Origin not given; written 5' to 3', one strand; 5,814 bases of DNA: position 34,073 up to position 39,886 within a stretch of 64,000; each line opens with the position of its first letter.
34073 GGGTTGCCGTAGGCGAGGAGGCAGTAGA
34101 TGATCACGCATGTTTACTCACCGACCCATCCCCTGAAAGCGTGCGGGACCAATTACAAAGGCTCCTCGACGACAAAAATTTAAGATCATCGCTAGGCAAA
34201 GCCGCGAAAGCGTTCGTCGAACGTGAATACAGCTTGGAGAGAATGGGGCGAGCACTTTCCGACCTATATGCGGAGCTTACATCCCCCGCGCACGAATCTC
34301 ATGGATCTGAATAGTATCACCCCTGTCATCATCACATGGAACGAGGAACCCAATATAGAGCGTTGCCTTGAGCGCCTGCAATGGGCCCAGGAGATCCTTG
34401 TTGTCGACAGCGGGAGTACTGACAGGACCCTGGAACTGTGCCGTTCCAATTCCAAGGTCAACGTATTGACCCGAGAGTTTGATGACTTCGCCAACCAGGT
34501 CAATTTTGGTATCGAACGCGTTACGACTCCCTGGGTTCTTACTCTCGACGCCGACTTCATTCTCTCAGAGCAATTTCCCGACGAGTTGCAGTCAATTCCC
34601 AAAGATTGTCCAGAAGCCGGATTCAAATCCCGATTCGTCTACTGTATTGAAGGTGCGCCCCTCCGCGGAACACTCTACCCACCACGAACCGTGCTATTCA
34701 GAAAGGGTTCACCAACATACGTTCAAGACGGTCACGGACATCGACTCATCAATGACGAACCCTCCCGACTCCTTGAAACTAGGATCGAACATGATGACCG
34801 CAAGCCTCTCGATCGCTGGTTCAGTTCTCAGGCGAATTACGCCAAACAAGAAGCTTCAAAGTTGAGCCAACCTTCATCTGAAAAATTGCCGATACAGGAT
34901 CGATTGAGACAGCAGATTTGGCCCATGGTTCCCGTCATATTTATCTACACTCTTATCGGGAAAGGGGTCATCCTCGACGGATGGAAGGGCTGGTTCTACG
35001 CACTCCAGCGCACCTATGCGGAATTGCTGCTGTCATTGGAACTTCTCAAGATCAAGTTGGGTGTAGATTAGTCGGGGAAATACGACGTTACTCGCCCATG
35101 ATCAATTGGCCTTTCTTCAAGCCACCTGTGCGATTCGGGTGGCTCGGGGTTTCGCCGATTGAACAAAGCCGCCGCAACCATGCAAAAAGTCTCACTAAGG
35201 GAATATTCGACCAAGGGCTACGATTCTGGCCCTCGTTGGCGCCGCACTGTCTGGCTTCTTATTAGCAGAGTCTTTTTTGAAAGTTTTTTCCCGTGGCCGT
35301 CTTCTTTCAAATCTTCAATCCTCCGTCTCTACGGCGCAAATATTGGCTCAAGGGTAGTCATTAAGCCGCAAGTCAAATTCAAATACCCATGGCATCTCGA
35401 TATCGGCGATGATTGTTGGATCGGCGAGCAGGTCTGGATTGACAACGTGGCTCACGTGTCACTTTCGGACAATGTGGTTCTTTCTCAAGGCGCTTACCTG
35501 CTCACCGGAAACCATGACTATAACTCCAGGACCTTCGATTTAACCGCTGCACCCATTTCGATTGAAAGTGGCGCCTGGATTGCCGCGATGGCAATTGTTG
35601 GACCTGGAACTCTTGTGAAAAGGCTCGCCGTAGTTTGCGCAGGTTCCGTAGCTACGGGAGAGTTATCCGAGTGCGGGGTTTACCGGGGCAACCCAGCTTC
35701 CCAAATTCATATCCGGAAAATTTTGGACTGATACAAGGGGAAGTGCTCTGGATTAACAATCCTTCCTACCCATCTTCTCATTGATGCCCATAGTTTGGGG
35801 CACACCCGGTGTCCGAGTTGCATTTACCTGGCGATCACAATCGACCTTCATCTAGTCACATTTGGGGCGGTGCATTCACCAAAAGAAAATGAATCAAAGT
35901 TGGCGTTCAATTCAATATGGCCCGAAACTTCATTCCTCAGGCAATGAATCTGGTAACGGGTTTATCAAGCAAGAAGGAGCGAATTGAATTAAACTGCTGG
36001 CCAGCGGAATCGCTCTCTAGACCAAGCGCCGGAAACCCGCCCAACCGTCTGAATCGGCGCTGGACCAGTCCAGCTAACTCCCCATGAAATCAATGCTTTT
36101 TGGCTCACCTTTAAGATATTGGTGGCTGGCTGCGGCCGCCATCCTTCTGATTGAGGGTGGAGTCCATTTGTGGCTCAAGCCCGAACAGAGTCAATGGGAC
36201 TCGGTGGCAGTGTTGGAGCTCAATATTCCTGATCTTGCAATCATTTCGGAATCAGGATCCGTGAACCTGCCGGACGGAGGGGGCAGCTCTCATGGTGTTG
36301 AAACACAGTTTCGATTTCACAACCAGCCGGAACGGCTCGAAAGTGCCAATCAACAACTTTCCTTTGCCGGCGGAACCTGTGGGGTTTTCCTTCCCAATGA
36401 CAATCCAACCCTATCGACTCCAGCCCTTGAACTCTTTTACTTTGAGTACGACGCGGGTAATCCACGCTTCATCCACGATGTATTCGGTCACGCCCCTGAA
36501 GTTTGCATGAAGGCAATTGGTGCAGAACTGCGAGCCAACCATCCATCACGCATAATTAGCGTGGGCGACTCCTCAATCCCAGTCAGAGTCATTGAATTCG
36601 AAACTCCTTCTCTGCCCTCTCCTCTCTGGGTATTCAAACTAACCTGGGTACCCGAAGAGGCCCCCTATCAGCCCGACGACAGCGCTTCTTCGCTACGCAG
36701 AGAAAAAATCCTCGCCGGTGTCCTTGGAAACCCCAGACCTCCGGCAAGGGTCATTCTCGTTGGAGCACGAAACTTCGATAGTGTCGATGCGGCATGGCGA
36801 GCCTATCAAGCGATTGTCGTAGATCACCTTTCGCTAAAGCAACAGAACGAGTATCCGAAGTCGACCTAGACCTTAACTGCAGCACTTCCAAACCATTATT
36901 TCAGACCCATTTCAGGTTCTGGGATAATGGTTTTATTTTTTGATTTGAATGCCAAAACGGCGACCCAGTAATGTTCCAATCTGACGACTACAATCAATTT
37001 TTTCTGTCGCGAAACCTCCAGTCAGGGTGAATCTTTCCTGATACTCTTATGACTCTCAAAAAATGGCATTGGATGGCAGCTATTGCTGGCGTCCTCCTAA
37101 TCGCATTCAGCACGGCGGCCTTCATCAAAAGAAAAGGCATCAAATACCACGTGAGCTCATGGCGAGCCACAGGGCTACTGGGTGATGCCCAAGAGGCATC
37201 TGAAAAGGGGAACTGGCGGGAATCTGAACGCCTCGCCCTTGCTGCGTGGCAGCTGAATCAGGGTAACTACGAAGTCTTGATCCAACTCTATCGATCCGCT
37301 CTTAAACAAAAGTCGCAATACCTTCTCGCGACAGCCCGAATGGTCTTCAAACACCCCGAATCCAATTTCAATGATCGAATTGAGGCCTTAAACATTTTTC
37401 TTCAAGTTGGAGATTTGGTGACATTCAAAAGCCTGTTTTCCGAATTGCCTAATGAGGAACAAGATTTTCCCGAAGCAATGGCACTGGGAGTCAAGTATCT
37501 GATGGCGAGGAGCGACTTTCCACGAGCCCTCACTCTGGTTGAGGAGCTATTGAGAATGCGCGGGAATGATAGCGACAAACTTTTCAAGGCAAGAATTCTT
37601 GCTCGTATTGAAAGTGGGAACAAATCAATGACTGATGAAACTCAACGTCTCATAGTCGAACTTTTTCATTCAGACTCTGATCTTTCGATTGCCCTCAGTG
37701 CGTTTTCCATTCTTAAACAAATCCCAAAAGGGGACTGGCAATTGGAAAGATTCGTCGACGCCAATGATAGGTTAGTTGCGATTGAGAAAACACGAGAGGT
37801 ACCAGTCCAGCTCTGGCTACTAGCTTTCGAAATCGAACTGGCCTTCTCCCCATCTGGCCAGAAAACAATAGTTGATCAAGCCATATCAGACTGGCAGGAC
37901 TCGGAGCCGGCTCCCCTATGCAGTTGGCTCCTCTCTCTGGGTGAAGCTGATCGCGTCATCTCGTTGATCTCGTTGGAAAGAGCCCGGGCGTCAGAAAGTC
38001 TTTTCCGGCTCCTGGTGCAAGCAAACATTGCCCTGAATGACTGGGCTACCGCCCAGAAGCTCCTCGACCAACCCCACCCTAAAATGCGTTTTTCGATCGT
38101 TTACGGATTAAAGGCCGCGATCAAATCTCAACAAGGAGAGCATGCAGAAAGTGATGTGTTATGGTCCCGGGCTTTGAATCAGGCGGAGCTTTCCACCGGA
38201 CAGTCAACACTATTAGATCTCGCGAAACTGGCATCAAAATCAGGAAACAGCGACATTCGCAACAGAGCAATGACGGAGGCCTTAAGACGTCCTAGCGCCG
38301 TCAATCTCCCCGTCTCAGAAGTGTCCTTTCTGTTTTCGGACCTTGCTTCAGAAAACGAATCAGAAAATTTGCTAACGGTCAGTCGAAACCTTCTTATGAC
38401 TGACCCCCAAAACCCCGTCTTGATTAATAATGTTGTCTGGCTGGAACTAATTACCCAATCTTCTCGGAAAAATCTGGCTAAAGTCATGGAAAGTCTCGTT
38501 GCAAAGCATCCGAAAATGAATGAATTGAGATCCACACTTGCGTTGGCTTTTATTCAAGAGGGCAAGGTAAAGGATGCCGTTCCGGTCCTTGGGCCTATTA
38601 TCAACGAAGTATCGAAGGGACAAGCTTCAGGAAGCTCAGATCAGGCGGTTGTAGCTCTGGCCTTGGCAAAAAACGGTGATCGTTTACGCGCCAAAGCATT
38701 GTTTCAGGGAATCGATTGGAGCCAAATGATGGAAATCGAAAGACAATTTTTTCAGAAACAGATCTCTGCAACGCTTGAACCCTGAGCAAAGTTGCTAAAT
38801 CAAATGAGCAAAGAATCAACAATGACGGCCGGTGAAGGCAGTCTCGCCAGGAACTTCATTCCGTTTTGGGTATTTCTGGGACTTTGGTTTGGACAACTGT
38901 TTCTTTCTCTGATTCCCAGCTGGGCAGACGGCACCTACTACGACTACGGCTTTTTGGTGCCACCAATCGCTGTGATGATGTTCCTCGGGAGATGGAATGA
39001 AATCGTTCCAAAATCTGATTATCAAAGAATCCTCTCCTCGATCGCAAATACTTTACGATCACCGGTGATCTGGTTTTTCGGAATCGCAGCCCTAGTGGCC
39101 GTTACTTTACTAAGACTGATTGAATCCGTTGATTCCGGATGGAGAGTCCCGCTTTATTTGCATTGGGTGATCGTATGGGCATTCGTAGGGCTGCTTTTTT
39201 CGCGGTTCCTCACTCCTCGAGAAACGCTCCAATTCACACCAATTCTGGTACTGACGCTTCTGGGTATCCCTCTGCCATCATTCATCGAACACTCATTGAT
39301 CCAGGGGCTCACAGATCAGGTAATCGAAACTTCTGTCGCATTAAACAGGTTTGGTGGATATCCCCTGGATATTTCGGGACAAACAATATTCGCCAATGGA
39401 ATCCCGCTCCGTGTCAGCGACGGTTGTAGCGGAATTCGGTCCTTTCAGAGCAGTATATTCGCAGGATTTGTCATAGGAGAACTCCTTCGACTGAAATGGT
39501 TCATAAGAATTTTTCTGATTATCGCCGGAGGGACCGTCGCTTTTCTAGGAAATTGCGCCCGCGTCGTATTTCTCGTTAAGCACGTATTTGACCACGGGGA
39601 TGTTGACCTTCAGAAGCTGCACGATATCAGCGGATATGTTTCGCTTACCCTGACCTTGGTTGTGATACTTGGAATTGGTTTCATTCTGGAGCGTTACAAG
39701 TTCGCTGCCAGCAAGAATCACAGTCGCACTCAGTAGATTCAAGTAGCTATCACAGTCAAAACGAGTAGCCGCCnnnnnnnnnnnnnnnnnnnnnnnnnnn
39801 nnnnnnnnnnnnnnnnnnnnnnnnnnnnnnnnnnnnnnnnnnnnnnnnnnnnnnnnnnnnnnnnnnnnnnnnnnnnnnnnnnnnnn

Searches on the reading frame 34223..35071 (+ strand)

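Call 85: search_protein_families(library=pfam, max_evalue=0.0001, proteins=[window:34223-35071:+])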
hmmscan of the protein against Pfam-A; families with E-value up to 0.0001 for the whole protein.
window:34223-35071:+ (282 aa): 1 family
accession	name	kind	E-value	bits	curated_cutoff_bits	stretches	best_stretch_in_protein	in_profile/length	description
PF00535.33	Glycos_transf_2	-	1.7e-17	64.3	23.3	1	35-117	3-94/168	Glycosyl transferase family 2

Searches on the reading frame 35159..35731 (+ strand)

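Call 85: search_protein_families(library=pfam, max_evalue=0.0001, proteins=[window:35159-35731:+])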
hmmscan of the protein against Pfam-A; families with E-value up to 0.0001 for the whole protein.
window:35159-35731:+ (190 aa): 2 families
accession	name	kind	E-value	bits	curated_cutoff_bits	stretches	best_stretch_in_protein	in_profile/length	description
PF00132.30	Hexapep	-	2.2e-06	27.5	27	0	133-164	2-33/36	Bacterial transferase hexapeptide (six repeats)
PF14602.12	Hexapep_2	-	8.1e-05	22.7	27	0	82-114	4-32/34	Hexapeptide repeat of succinyl-transferase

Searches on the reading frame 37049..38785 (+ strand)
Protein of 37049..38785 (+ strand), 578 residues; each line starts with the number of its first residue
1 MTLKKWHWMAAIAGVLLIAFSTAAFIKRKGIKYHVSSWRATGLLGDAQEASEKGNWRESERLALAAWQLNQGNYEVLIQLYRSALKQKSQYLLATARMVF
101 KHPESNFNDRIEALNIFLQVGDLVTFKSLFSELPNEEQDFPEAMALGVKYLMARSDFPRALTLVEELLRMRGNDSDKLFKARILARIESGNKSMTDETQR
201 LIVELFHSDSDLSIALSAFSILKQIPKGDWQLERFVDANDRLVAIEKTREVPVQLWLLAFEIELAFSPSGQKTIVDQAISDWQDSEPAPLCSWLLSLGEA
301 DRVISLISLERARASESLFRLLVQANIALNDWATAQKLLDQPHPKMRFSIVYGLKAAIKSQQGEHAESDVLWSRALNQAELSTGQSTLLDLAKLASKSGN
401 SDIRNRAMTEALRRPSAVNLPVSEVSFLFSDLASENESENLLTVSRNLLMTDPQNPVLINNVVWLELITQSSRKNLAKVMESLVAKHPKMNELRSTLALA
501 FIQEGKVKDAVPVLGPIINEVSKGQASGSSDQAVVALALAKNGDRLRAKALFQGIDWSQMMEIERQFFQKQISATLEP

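Call 85: search_protein_families(library=pfam, max_evalue=0.0001, proteins=[window:37049-38785:+])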
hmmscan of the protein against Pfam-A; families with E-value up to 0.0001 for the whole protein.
window:37049-38785:+ (578 aa): 2 families
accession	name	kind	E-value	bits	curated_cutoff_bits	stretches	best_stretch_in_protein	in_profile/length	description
PF14559.12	TPR_19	-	1.4e-07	32.2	25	0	478-519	12-53/68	Tetratricopeptide repeat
PF13429.12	TPR_15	-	5.1e-05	23.3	26.2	0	440-512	164-235/280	Tetratricopeptide repeat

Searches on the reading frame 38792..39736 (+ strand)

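Call 85: search_protein_families(library=pfam, max_evalue=0.0001, proteins=[window:38792-39736:+])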
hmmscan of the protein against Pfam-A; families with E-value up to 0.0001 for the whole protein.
window:38792-39736:+ (314 aa): 1 family
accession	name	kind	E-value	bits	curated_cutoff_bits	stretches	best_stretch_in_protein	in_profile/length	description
PF09721.15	Exosortase_EpsH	-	2.9e-30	105.9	25.7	1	27-296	2-251/254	Transmembrane exosortase (Exosortase_EpsH)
